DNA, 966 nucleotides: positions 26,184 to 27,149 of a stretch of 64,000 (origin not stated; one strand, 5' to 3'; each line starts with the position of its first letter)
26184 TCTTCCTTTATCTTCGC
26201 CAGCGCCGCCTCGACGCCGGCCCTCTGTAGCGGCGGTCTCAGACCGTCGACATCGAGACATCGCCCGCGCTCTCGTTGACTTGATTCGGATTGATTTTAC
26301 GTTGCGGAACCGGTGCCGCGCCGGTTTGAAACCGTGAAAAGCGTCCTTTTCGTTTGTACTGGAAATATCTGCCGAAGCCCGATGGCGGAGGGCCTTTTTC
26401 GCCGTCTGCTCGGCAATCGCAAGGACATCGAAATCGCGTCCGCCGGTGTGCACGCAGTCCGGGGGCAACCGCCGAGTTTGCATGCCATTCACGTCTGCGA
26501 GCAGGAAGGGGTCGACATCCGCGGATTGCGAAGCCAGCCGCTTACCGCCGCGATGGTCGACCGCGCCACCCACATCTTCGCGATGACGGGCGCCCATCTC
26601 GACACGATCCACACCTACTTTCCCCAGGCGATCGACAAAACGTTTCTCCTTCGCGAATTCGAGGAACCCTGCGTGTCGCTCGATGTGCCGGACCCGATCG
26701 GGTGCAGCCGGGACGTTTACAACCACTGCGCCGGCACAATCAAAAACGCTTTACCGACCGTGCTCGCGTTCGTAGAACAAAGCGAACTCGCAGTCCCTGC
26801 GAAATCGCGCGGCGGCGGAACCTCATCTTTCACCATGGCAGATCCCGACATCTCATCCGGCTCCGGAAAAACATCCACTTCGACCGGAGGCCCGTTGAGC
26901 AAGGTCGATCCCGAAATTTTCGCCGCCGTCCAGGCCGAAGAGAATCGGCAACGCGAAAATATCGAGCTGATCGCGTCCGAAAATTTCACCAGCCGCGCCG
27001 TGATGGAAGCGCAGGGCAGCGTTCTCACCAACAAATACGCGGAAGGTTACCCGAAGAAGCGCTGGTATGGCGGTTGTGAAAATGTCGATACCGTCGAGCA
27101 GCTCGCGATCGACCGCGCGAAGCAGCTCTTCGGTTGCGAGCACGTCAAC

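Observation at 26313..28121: LMW phosphotyrosine/arginine phosphatase domain joined in frame to serine hydroxymethyltransferase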

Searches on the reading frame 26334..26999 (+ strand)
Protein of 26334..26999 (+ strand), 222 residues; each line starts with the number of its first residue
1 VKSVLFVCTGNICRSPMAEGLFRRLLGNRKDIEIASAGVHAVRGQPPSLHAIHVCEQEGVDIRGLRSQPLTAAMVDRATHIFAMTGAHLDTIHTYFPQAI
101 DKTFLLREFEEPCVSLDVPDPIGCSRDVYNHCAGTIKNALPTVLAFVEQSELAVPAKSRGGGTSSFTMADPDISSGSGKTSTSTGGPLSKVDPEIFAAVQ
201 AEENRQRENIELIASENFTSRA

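Call 19: find_related_loci(query=window:26334-26999:+, collection=genome_contigs, flank=3000)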
Query window:26334-26999:+ (222 aa) in genome_contigs; peptide patterns used: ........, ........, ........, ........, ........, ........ (x = any residue, [..] = any of these).
600 stretches matched a pattern (row limit reached: there are more); 585 encode a relative of the query (tblastn E <= 1e-3); the best 80 are kept; 80 distinct loci.
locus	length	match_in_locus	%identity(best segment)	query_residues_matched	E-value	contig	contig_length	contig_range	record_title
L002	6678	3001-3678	81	1-222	3e-122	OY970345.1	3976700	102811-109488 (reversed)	MAG: uncultured Verrucomicrobiae bacterium isolate MFD04212.bin.2.122 genome assembly, chromosome: 1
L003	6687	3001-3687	81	1-222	4e-119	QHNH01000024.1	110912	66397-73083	MAG: Verrucomicrobia bacterium isolate AV80 14_1009_05_20cm_scaffold_209_curated, whole genome shotgun sequence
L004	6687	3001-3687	80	1-222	1e-115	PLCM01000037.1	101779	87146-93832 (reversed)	MAG: Spartobacteria bacterium isolate palsa_1414 73.20111000_P3D.6_contig_1657, whole genome shotgun sequence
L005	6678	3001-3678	71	1-222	9e-103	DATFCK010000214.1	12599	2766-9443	MAG TPA_asm: Chthoniobacterales bacterium isolate SMAG_U8552 k141_2788328, whole genome shotgun sequence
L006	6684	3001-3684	69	1-222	1e-101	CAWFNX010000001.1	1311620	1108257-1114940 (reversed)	MAG: uncultured Verrucomicrobiae bacterium isolate MFD06085.bin.1.132 genome assembly, contig: contig_14733, whole genom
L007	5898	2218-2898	71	1-222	1e-101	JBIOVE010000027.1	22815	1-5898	MAG: Candidatus Udaeobacter sp. isolate MAG116 k127_1518760, whole genome shotgun sequence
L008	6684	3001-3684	69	1-222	2e-101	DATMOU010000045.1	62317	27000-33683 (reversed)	MAG TPA_asm: Chthoniobacterales bacterium isolate SMAG_U12884 k141_878168, whole genome shotgun sequence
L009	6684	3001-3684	69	1-222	1e-100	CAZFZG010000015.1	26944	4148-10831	MAG TPA_asm: uncultured Chthoniobacteraceae bacterium isolate SRP273308_co1_276 genome assembly, contig: NODE_1745_lengt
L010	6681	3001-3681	68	1-222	6e-101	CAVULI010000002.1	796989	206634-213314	MAG: uncultured Verrucomicrobiae bacterium isolate MFD02134.bin.2.234 genome assembly, contig: contig_11548, whole genom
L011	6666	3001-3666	71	1-222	9e-101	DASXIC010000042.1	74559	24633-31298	MAG TPA_asm: Chthoniobacterales bacterium isolate SMAG_U5211 k141_155251, whole genome shotgun sequence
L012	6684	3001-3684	68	1-222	6e-98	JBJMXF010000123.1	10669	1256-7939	MAG: Candidatus Udaeobacter sp. isolate 12C18O_168h_50_P10_coass_bin_12 k141_2475202, whole genome shotgun sequence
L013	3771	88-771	68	1-222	9e-98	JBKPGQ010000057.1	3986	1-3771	MAG: Verrucomicrobiota bacterium isolate HAY_GB_MAG_00032 HAY_GB_000000058604, whole genome shotgun sequence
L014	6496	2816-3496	68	1-222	5e-96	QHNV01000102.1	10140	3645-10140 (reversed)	MAG: Verrucomicrobia bacterium isolate AV68 14_0929_05_30cm_scaffold_6625_curated, whole genome shotgun sequence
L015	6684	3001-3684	67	1-222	7e-96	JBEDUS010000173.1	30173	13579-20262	MAG: Candidatus Udaeobacter sp. isolate Bin.004.forest_FP4 k127_439767, whole genome shotgun sequence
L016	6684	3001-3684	67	1-222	1e-95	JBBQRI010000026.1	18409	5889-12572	MAG: Chthoniobacterales bacterium isolate Co_metawrap_1664 Cmw_1664_k141_8003977_length_18409_cov_36.6028, whole genome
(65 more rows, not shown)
